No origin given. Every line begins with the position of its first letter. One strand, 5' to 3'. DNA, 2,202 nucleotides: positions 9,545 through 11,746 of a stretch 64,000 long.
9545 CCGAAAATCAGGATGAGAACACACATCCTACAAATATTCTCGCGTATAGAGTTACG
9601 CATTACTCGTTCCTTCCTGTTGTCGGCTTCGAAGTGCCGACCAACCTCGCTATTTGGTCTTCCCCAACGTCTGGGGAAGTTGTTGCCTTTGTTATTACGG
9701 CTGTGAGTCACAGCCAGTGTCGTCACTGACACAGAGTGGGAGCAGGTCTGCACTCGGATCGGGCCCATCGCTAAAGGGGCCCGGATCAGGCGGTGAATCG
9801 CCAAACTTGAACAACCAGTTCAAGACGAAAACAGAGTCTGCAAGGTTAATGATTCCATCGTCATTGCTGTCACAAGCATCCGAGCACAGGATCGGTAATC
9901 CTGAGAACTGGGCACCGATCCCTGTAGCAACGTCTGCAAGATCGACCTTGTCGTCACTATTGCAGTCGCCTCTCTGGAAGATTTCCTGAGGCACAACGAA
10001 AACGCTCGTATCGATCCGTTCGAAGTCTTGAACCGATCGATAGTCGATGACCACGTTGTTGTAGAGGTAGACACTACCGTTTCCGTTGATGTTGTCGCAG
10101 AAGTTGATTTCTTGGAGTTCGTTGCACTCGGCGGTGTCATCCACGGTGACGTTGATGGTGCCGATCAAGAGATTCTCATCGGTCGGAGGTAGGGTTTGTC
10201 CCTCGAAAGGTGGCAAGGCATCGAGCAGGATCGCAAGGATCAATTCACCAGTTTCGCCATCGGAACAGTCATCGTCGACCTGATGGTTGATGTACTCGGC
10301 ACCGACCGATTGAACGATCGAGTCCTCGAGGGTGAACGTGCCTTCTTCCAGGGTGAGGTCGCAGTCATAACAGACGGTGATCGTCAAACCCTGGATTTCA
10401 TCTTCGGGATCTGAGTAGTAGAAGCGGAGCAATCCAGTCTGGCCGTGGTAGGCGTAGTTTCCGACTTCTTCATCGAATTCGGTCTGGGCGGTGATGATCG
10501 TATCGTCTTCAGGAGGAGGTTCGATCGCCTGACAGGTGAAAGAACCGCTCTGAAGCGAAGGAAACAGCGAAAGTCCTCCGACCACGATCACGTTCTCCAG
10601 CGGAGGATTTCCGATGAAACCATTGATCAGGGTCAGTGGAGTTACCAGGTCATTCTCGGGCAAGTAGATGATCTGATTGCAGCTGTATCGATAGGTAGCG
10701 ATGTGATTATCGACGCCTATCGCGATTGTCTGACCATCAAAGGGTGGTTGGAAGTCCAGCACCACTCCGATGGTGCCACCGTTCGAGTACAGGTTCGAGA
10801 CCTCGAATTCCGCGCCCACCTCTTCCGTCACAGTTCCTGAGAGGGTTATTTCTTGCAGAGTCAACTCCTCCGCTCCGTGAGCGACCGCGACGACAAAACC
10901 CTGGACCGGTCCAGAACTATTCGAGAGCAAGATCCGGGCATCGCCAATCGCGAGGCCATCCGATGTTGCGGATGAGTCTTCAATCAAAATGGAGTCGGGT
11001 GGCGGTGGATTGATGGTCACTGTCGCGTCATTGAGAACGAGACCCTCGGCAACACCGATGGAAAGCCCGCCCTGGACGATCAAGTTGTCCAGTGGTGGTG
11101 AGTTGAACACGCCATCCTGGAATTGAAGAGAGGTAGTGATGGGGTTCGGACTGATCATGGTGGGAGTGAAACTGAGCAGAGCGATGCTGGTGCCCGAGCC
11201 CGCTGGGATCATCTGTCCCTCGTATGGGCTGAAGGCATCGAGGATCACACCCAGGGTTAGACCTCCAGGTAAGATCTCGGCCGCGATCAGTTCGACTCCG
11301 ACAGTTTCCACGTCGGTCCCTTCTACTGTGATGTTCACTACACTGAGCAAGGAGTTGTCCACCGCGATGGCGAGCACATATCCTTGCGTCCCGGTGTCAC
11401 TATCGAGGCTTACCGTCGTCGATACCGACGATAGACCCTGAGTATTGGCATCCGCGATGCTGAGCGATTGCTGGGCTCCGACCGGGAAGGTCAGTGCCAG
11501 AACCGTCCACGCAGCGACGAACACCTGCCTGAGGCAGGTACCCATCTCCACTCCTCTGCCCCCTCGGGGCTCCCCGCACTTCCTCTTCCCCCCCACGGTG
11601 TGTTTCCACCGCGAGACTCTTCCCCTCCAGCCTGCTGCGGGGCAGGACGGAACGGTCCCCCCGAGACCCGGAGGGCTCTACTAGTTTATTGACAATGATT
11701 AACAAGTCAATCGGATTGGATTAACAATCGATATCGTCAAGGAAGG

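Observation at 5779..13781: Tandem array of five secreted cohesin-like/dockerin-like proteins with no catalytic domains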

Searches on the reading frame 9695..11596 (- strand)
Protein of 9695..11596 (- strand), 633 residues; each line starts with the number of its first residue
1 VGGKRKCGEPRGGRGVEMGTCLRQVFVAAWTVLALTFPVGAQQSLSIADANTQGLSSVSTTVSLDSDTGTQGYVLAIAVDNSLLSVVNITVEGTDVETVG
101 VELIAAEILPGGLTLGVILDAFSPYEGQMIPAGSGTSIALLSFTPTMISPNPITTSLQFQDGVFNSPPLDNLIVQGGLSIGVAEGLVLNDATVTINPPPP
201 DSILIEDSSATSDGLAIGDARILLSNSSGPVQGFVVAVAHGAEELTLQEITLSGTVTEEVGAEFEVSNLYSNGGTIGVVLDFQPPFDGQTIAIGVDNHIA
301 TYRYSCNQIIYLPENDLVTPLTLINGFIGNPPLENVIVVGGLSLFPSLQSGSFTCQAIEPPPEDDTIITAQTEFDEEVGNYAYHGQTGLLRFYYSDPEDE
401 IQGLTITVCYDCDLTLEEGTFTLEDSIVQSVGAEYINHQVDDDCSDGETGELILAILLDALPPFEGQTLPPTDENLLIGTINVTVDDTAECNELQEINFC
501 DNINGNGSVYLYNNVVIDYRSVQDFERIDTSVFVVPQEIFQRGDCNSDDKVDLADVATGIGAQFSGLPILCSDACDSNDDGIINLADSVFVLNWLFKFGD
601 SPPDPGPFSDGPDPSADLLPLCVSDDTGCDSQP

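Call 3: search_protein_families(library=pfam, proteins=[window:9695-11596:-], max_evalue=1)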
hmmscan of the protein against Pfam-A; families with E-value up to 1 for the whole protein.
window:9695-11596:- (633 aa): 0 families

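Call 4: search_protein_families(library=ncbifam, proteins=[window:9695-11596:-], max_evalue=1)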
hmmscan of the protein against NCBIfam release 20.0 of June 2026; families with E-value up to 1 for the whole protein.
window:9695-11596:- (633 aa): 1 family
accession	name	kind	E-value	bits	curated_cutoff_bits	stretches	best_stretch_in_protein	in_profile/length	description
TIGR02839.1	spore_V_AE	equivalog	0.1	12.9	131.1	1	102-147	23-68/114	stage V sporulation protein AE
